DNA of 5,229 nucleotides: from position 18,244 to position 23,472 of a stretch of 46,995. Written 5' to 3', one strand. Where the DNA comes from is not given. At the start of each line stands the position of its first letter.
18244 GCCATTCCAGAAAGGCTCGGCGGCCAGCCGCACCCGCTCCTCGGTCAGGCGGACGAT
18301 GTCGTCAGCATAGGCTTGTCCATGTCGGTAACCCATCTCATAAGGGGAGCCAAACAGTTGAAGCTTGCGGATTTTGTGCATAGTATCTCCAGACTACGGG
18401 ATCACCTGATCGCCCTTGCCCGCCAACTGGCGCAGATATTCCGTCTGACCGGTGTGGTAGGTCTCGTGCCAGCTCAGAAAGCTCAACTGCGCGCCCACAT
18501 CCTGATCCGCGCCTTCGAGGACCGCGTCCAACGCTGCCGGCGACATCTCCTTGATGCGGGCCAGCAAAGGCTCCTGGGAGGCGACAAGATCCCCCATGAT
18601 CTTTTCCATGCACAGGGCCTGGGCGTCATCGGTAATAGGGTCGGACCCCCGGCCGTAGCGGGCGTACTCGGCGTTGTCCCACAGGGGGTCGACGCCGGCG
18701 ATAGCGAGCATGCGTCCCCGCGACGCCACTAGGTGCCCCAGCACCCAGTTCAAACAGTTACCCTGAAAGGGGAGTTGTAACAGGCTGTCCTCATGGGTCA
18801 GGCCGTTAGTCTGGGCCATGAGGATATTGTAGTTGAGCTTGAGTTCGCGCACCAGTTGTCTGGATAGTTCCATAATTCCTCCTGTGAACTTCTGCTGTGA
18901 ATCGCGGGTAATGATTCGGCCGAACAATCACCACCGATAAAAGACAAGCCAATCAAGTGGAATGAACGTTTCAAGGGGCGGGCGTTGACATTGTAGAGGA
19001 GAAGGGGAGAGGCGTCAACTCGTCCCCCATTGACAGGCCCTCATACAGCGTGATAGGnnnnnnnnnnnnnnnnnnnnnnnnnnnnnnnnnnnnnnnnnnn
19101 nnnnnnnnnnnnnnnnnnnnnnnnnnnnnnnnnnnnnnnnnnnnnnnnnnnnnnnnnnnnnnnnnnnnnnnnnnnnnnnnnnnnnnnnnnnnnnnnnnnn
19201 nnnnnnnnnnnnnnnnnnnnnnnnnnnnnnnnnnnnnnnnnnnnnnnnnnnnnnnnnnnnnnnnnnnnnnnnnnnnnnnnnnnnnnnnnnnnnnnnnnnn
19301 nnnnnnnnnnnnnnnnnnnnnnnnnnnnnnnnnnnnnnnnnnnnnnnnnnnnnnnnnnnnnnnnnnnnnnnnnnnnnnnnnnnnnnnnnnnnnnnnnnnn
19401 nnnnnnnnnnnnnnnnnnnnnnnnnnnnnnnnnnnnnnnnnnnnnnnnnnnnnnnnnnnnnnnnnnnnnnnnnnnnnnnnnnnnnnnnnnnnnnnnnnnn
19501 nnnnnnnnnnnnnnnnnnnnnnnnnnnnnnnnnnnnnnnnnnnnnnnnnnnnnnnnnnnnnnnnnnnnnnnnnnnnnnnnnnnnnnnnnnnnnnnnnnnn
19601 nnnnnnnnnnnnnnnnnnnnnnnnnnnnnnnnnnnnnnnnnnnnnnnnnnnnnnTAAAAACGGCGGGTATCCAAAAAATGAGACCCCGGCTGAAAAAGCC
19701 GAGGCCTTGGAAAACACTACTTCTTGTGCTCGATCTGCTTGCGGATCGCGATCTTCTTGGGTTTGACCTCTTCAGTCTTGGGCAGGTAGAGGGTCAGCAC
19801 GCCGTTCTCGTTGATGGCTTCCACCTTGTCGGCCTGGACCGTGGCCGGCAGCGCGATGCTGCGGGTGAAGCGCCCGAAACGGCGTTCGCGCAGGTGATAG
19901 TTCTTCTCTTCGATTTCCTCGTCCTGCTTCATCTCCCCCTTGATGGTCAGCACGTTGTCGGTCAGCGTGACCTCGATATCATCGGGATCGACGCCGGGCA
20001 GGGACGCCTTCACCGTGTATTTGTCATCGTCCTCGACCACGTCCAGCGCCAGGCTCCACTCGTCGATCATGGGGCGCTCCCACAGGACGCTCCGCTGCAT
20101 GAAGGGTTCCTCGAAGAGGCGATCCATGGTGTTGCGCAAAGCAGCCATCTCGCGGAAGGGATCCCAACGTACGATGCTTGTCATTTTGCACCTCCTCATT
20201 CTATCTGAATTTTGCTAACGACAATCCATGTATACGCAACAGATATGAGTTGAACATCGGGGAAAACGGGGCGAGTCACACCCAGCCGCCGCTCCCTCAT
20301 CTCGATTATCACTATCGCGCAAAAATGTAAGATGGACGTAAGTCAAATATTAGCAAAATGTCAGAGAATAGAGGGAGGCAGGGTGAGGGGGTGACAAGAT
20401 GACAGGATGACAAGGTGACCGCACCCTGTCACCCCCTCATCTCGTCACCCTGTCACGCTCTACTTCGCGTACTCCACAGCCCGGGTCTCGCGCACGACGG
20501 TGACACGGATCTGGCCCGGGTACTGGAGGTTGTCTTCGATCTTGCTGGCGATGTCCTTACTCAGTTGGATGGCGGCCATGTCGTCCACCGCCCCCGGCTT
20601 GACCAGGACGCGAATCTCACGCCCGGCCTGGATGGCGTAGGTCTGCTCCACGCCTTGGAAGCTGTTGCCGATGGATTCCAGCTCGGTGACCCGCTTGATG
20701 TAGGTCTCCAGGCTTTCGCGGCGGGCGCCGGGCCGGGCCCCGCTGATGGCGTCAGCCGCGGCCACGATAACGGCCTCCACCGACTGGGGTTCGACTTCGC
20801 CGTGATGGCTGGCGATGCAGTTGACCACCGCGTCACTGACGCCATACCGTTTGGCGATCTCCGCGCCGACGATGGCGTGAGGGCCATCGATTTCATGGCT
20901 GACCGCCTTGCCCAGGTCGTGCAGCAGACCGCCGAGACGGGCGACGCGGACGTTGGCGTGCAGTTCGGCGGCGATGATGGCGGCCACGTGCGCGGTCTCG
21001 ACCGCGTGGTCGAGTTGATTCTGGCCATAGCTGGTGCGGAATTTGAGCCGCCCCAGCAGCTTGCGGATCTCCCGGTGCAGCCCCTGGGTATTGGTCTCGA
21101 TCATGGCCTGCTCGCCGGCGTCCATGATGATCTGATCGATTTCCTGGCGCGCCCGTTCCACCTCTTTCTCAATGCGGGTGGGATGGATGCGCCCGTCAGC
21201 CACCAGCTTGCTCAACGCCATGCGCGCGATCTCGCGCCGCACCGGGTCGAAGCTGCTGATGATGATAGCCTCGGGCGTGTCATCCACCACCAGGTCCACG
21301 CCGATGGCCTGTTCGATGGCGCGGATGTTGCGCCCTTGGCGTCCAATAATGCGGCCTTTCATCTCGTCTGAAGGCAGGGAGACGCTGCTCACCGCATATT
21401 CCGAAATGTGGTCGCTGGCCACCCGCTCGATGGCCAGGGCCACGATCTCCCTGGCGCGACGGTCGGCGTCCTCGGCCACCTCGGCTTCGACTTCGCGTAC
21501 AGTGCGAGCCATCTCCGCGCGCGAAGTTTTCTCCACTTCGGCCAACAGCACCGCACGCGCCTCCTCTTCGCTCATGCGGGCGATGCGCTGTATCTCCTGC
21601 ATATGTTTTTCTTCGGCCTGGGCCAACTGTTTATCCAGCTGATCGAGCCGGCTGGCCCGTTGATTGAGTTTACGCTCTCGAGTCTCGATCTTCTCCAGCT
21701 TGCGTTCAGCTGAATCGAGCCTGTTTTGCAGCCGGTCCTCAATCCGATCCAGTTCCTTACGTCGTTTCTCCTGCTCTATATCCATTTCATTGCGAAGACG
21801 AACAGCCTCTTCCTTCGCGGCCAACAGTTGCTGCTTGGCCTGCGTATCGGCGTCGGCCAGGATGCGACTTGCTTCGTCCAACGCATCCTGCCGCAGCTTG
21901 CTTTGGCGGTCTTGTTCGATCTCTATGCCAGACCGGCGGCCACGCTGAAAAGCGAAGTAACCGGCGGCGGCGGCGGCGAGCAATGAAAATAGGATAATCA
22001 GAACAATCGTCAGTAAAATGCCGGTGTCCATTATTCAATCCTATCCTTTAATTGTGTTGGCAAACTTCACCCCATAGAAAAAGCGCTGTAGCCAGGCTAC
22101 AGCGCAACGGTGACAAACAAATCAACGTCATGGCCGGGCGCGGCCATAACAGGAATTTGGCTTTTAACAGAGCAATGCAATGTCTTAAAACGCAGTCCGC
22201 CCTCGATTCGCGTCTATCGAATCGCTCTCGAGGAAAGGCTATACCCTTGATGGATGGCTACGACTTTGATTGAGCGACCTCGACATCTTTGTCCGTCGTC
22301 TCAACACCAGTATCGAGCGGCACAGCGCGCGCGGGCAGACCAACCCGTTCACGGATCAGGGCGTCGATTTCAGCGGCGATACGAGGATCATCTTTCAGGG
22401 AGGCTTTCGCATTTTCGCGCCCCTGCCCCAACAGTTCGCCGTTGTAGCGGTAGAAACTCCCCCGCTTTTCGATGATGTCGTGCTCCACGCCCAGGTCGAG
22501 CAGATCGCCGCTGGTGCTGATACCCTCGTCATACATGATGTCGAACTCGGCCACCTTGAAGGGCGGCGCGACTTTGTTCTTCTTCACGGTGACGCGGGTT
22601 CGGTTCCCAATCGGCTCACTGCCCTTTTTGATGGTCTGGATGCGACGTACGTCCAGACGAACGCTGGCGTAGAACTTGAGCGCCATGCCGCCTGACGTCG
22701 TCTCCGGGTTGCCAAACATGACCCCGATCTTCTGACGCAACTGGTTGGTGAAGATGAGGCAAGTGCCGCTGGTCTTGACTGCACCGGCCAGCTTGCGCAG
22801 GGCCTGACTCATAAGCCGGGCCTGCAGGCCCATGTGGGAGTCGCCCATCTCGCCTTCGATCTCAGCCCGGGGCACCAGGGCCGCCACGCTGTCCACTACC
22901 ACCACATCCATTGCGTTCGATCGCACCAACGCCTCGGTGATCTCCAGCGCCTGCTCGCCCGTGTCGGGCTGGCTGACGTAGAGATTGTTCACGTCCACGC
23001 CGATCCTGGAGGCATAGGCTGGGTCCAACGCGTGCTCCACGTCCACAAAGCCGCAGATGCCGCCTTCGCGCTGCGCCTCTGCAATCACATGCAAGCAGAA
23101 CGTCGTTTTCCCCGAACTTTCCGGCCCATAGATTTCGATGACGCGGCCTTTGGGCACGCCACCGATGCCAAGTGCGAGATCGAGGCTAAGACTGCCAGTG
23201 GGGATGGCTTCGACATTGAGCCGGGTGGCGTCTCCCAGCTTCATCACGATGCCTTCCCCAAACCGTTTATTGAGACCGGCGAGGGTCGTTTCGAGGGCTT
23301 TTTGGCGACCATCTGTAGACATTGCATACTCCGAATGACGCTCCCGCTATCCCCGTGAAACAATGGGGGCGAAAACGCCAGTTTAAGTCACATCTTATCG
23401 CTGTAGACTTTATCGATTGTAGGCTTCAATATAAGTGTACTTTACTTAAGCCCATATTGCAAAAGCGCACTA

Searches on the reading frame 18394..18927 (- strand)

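Call 32: search_protein_families(library=pfam, proteins=[window:18394-18927:-], max_evalue=0.001)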
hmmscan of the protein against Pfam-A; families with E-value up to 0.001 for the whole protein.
window:18394-18927:- (177 aa): 1 family
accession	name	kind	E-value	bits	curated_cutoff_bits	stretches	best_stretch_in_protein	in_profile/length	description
PF12867.12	DinB_2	-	5.4e-08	33.8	24.8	1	53-161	26-127/128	DinB superfamily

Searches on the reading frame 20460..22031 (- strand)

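Call 32: search_protein_families(library=pfam, proteins=[window:20460-22031:-], max_evalue=0.001)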
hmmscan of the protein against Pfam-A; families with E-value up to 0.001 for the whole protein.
window:20460-22031:- (523 aa): 3 families
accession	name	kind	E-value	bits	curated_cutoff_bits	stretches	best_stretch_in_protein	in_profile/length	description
PF12072.13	RNase_Y_N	-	1.9e-34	119.3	32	1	12-208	5-201/201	RNase Y N-terminal region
PF01966.28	HD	-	2.7e-17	63.5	22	1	341-430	3-114/116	HD domain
PF00013.35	KH_1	-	1.1e-06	28.8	21.5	1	217-272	4-63/66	KH domain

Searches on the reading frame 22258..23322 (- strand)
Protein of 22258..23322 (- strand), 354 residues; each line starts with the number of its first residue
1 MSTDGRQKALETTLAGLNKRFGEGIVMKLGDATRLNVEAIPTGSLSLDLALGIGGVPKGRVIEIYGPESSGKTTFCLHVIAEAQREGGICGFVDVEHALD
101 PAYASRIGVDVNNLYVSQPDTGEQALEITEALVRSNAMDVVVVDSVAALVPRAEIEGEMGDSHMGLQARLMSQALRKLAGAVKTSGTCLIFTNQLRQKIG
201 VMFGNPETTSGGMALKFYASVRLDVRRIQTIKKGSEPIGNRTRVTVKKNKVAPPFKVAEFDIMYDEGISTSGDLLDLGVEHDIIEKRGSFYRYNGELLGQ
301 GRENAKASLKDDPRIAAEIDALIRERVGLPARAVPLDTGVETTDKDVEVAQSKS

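Call 32: search_protein_families(library=pfam, proteins=[window:22258-23322:-], max_evalue=0.001)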
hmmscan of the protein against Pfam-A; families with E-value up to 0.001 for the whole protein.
window:22258-23322:- (354 aa): 5 families
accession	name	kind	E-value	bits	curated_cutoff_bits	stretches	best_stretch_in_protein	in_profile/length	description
PF00154.27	RecA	-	1.1e-133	445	27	1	8-269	1-262/262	recA bacterial DNA recombination protein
PF21096.2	RecA_C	-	4.5e-22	78.4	27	1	272-327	1-56/57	RecA C-terminal domain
PF08423.17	Rad51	-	3.2e-09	36.9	22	1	34-228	2-212/244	Rad51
PF06745.19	ATPase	-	1.3e-07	31.7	26.6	1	41-229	2-193/231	KaiC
PF13479.12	AAA_24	-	0.00088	19.6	27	0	60-150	3-77/195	AAA domain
